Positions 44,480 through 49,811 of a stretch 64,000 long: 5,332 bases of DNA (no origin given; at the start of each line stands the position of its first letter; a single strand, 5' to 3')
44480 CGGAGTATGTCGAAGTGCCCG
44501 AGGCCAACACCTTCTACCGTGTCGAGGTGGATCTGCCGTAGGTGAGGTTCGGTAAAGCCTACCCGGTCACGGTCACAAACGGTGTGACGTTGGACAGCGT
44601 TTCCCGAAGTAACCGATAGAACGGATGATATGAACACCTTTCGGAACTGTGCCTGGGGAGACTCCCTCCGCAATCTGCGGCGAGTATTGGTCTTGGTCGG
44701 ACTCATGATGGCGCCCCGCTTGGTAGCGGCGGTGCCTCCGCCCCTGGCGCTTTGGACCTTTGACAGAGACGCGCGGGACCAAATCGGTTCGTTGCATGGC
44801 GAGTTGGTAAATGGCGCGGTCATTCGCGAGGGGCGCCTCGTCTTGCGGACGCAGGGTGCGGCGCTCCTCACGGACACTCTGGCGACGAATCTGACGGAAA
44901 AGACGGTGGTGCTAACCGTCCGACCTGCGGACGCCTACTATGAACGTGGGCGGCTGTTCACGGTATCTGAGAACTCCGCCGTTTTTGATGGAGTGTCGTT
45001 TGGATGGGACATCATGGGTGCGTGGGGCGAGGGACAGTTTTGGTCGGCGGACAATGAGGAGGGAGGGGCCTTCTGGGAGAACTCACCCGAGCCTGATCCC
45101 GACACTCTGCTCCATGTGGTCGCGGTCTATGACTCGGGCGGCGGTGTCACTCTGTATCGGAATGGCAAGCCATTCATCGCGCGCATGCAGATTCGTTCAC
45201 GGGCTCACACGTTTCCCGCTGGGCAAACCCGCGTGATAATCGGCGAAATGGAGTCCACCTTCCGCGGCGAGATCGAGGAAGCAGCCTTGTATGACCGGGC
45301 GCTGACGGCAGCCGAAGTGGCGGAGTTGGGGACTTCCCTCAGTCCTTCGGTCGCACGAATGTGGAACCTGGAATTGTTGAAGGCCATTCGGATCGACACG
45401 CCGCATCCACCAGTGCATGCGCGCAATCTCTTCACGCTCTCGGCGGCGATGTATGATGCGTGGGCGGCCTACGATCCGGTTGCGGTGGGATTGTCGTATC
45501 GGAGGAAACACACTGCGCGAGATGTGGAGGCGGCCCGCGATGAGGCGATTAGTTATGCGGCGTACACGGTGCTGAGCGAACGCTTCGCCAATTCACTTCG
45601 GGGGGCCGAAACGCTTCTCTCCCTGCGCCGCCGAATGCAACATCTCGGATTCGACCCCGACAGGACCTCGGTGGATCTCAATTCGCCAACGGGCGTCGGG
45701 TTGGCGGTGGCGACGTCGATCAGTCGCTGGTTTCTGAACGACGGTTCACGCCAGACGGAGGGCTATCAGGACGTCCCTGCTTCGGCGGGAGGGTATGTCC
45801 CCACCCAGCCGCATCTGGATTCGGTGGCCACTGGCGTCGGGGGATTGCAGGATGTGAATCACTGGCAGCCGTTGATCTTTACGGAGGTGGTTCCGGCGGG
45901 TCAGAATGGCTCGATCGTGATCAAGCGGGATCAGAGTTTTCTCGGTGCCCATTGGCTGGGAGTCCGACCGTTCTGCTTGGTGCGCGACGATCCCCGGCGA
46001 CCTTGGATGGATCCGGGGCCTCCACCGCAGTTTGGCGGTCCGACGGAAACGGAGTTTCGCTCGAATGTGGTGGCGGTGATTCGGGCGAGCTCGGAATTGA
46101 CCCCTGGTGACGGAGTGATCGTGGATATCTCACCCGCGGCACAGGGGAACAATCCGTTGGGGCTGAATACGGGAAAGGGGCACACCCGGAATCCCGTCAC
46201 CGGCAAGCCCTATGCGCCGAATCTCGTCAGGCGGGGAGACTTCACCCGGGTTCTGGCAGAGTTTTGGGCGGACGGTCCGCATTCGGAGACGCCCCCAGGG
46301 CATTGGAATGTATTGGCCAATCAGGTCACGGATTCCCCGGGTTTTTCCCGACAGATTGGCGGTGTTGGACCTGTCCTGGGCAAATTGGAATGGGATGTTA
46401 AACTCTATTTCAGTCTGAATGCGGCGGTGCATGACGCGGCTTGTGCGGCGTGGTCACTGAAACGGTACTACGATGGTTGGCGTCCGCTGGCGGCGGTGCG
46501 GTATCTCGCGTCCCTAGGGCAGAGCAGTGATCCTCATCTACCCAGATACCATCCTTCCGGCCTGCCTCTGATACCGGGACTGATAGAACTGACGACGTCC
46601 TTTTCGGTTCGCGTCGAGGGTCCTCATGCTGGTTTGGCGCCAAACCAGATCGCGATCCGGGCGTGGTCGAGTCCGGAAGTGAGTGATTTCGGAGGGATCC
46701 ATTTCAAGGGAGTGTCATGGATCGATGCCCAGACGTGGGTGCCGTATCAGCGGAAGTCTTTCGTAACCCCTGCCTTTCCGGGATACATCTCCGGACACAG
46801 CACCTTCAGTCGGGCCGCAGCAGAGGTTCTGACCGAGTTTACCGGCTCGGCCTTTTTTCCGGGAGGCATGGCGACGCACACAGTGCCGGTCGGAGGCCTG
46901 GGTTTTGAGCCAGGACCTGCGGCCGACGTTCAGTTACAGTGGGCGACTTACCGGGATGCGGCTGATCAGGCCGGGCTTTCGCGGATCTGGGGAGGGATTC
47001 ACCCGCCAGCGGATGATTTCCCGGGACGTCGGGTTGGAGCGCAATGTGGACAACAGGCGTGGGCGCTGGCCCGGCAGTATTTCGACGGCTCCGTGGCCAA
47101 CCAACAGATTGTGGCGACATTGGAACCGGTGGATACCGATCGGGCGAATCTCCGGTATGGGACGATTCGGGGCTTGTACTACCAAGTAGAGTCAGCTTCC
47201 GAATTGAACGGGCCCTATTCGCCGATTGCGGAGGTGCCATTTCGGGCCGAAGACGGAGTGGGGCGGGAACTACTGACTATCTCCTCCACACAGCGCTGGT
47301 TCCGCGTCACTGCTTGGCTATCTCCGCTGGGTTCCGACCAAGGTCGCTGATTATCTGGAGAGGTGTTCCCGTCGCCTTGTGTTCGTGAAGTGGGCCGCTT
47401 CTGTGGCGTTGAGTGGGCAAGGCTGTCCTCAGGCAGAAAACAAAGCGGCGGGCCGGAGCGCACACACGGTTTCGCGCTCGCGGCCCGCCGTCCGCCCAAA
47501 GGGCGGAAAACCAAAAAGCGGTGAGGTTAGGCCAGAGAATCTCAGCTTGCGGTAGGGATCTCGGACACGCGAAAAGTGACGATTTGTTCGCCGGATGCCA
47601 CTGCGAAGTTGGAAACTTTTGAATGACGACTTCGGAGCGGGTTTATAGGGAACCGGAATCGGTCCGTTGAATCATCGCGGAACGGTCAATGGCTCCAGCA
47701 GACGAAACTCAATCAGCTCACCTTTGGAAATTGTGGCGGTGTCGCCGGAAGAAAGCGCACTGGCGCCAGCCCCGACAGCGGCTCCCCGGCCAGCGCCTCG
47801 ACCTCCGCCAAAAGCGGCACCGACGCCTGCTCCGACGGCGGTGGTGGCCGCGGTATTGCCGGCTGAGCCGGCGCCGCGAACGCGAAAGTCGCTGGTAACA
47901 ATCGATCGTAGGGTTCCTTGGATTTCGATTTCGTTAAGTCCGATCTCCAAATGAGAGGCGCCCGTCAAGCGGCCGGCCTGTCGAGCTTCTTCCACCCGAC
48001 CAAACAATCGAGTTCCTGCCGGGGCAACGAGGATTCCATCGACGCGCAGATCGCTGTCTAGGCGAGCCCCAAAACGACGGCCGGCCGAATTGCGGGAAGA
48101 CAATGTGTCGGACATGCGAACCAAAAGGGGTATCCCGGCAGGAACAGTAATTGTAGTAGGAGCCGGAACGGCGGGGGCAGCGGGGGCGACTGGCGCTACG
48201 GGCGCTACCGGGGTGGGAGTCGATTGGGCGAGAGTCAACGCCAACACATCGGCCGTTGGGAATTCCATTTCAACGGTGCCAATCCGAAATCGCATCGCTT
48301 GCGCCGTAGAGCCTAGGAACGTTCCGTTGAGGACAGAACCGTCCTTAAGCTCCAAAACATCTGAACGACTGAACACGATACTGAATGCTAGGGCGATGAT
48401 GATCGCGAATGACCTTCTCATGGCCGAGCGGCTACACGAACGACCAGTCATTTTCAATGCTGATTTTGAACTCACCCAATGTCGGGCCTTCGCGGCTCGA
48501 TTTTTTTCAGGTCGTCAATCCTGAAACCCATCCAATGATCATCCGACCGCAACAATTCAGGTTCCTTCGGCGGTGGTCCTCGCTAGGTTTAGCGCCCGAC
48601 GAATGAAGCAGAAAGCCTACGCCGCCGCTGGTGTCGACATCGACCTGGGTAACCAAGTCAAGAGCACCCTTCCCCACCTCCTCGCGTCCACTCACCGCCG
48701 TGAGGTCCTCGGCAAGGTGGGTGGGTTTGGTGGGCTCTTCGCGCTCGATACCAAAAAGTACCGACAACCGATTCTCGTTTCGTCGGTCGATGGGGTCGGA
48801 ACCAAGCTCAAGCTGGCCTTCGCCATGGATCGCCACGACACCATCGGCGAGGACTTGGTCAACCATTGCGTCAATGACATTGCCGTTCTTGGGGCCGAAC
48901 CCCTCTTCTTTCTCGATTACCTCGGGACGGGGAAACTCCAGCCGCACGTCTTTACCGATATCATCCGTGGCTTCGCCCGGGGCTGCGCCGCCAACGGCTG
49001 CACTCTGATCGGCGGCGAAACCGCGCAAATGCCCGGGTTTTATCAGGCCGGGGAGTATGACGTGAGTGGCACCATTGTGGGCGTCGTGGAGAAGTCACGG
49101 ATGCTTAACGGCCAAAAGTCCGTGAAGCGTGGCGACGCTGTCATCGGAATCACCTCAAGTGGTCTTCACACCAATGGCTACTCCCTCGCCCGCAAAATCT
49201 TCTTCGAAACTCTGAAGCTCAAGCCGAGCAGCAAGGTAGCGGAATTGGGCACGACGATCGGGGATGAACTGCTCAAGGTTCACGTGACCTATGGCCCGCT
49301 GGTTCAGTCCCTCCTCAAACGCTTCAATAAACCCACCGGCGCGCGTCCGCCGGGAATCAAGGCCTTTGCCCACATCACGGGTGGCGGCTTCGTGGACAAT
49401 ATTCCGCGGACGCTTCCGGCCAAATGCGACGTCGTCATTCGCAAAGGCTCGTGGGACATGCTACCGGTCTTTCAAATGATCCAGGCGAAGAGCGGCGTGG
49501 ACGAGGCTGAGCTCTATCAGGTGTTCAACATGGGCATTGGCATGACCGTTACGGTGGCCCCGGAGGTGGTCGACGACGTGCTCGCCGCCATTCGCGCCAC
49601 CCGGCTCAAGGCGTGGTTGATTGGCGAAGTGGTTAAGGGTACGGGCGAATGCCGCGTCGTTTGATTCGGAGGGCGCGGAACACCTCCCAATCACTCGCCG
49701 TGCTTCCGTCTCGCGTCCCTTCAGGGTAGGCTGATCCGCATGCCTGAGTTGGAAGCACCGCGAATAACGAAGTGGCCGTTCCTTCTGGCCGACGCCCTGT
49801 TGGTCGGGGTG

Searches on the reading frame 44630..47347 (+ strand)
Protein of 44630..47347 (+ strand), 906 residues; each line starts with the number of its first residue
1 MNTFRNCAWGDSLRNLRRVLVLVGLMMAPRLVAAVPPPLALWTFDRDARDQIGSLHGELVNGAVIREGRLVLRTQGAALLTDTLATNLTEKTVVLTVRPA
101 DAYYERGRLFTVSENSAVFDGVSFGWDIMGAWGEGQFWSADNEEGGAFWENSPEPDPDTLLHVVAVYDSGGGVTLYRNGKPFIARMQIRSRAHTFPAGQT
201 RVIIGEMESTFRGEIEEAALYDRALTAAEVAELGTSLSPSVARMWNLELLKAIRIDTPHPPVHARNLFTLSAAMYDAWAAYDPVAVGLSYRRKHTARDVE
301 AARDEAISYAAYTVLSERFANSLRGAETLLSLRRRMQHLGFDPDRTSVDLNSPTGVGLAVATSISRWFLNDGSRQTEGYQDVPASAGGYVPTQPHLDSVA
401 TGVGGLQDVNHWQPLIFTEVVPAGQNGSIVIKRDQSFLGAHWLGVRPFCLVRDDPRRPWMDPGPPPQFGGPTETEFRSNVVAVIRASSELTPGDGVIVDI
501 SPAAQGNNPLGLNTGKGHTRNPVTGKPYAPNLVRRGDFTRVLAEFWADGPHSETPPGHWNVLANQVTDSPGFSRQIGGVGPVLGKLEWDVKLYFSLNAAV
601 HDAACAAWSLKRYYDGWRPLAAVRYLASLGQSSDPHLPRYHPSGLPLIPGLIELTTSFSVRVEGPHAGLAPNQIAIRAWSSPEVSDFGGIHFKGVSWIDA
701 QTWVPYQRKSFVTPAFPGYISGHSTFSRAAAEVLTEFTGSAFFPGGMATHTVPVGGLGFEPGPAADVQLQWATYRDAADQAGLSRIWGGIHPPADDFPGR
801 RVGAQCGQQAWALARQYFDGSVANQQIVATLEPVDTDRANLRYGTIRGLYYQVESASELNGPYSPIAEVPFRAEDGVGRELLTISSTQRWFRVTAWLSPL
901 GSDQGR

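Call 17: search_protein_families(library=pfam, proteins=[window:44630-47347:+], max_evalue=0.001)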
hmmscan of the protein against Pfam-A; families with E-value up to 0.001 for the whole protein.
window:44630-47347:+ (906 aa): 3 families
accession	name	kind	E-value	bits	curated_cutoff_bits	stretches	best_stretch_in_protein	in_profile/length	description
PF21167.2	DUF6851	-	5.8e-17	62.9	27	1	271-380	3-108/140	Domain of unknown function (DUF6851)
PF13385.13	Laminin_G_3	-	4.4e-14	53.3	27.6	1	78-231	7-151/151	Concanavalin A-like lectin/glucanases superfamily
PF22778.2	VCPO_2nd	-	2.6e-12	47.6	27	1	678-822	36-175/177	VCPO second helical-bundle domain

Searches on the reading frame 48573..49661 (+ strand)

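Call 55: search_protein_families(library=pfam, proteins=[window:48573-49661:+], max_evalue=0.001)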
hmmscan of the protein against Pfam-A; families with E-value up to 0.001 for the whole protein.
window:48573-49661:+ (363 aa): 2 families
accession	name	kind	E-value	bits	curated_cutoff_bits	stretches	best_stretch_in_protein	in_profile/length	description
PF02769.27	AIRS_C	-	1.3e-24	87.6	23.1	1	185-358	1-150/156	AIR synthase related protein, C-terminal domain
PF00586.29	AIRS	-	2.1e-24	86.5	24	1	68-172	15-112/112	AIR synthase related protein, N-terminal domain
